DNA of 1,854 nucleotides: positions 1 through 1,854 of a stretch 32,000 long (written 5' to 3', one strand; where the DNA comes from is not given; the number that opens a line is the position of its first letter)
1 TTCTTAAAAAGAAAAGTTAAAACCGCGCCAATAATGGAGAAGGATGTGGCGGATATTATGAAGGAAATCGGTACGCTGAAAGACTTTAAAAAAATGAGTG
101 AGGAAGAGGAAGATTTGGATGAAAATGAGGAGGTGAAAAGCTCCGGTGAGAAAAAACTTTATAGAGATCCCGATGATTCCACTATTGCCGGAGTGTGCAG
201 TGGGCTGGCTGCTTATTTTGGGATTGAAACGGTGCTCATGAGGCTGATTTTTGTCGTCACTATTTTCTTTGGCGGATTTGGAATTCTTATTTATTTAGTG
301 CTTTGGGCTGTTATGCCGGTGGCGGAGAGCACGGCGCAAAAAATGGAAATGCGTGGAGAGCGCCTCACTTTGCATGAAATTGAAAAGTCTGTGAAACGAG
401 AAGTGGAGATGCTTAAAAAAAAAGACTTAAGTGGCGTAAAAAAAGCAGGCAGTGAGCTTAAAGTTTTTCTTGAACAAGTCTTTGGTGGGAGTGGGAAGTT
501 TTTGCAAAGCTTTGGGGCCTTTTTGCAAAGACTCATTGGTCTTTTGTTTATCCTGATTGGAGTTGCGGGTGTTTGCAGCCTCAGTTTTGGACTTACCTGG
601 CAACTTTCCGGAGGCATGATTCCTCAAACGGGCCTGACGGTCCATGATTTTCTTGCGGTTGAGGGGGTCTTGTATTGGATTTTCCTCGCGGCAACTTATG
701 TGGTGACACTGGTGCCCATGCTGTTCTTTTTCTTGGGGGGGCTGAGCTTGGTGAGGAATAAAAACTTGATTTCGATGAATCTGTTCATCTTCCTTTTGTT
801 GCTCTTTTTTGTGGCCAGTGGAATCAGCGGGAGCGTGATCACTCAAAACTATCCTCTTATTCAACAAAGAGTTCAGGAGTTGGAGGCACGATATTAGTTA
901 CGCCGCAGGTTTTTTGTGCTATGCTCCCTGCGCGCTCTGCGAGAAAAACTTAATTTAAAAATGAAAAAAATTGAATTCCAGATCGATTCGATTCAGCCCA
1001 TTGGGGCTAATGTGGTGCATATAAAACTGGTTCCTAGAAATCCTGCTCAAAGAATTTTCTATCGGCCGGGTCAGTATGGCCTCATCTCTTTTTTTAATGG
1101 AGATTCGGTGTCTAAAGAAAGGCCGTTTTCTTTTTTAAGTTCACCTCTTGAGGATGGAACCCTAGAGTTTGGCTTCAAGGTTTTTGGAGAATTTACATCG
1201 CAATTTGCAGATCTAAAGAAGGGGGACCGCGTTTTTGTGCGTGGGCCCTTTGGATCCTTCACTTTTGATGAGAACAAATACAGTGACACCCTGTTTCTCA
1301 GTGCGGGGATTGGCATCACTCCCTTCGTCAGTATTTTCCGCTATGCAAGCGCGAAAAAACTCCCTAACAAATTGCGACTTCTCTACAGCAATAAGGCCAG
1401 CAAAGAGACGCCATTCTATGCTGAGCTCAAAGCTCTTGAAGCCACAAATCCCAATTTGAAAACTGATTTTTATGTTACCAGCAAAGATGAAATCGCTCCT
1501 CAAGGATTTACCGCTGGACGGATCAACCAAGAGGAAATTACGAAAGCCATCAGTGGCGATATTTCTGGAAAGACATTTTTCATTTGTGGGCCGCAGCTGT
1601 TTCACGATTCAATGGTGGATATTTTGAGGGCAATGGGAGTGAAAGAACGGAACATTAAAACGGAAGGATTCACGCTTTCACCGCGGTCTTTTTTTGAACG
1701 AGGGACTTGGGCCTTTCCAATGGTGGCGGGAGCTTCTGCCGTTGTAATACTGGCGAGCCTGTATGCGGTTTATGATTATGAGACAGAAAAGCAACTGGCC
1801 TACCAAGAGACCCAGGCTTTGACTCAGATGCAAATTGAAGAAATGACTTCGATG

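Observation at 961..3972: Split NOX-like transmembrane electron-transfer cluster: FNR-like reductase + acidic secreted protein + ApbE flavin transferase + bis-heme ferric-reductase-domain protein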

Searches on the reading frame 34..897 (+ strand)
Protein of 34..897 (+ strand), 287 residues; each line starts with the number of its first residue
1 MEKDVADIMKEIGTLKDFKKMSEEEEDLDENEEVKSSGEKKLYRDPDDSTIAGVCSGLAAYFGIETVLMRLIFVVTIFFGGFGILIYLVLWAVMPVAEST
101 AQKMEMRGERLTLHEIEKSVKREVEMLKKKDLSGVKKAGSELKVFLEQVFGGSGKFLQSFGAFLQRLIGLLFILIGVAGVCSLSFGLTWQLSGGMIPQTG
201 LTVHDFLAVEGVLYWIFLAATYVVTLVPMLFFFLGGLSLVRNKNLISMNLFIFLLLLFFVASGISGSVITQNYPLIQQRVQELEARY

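Call 3: search_protein_families(library=pfam, proteins=[window:34-897:+], max_evalue=0.1)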
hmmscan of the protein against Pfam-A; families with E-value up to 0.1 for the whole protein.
window:34-897:+ (287 aa): 2 families
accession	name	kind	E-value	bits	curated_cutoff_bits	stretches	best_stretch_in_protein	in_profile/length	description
PF04024.17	PspC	-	3.5e-24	84.8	25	1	40-96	1-57/58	PspC domain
PF22571.1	LiaI-LiaF-TM_PspC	-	1.5e-10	41.5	27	1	136-270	2-136/142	PspC transmembrane region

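Call 4: search_protein_families(library=ncbifam, proteins=[window:34-897:+], max_evalue=0.1)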
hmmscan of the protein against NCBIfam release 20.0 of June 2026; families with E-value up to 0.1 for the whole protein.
window:34-897:+ (287 aa): 3 families
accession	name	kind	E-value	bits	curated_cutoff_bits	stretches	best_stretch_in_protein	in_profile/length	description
TIGR02978.1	phageshock_pspC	equivalog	2.2e-18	66.3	104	1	40-121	2-76/121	envelope stress response membrane protein PspC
NF007973.0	PRK10697.1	equivalog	9.8e-15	54.5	136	1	37-125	5-92/119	envelope stress response membrane protein PspC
NF041479.2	spor_membprot_YtrI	equivalog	0.015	15.2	125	1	102-147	90-133/166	sporulation membrane protein YtrI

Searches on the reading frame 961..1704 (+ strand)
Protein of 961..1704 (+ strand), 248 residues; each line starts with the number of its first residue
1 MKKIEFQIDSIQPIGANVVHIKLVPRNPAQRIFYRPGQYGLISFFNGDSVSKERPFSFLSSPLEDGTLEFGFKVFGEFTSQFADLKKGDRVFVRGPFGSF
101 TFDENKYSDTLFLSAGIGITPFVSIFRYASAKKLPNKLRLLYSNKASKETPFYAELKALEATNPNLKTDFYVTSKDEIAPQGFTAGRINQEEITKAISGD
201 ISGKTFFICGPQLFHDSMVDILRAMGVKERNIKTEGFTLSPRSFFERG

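Call 71: search_solved_structures(query=window:961-1704:+, max_evalue=0.001, show_alignments=1)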
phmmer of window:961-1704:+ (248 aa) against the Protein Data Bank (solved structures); distinct sequences matched with E-value up to 0.001: 56.
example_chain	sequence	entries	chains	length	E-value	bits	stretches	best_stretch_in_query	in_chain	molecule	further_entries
9nez_C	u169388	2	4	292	5.8e-16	62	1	29-232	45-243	Sulfhydrogenase 1 subunit gamma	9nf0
1tvc_A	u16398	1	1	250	1.7e-14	57.2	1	13-237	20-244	METHANE MONOOXYGENASE COMPONENT C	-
7qu3_A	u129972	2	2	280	4.4e-12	49.3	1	76-237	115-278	Na(+)-translocating NADH-quinone reductase subunit F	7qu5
7qty_A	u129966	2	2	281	4.1e-11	46.1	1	78-237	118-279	Na(+)-translocating NADH-quinone reductase subunit F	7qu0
2eix_A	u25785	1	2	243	9.5e-11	44.9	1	49-227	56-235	NADH-cytochrome b5 reductase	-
4u9u_A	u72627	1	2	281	9.7e-11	44.9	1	76-237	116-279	Na(+)-translocating NADH-quinone reductase subunit F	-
8ad4_A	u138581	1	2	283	1e-10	44.8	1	76-237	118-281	Na(+)-translocating NADH-quinone reductase subunit F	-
4uaj_A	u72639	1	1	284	1e-10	44.8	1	76-237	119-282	Na(+)-translocating NADH-quinone reductase subunit F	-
8ad3_A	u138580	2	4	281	2.1e-10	43.8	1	76-233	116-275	Na(+)-translocating NADH-quinone reductase subunit F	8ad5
7xk3_F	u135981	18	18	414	2.1e-10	43.8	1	76-237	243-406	Na(+)-translocating NADH-quinone reductase subunit F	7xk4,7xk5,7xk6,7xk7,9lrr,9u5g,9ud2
8a1t_F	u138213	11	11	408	2.4e-10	43.6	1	76-237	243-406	Na(+)-translocating NADH-quinone reductase subunit F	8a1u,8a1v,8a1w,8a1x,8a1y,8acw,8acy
6o0a_A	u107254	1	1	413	5.6e-10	42.4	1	18-235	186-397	Flavohemoglobin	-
8qq5_A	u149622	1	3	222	1.9e-09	40.7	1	32-177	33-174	Oxidoreductase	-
8qq1_C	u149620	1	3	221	2e-09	40.6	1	32-176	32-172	Oxidoreductase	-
6mv1_A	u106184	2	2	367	2.3e-09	40.4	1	73-230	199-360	Cytochrome b5 reductase 4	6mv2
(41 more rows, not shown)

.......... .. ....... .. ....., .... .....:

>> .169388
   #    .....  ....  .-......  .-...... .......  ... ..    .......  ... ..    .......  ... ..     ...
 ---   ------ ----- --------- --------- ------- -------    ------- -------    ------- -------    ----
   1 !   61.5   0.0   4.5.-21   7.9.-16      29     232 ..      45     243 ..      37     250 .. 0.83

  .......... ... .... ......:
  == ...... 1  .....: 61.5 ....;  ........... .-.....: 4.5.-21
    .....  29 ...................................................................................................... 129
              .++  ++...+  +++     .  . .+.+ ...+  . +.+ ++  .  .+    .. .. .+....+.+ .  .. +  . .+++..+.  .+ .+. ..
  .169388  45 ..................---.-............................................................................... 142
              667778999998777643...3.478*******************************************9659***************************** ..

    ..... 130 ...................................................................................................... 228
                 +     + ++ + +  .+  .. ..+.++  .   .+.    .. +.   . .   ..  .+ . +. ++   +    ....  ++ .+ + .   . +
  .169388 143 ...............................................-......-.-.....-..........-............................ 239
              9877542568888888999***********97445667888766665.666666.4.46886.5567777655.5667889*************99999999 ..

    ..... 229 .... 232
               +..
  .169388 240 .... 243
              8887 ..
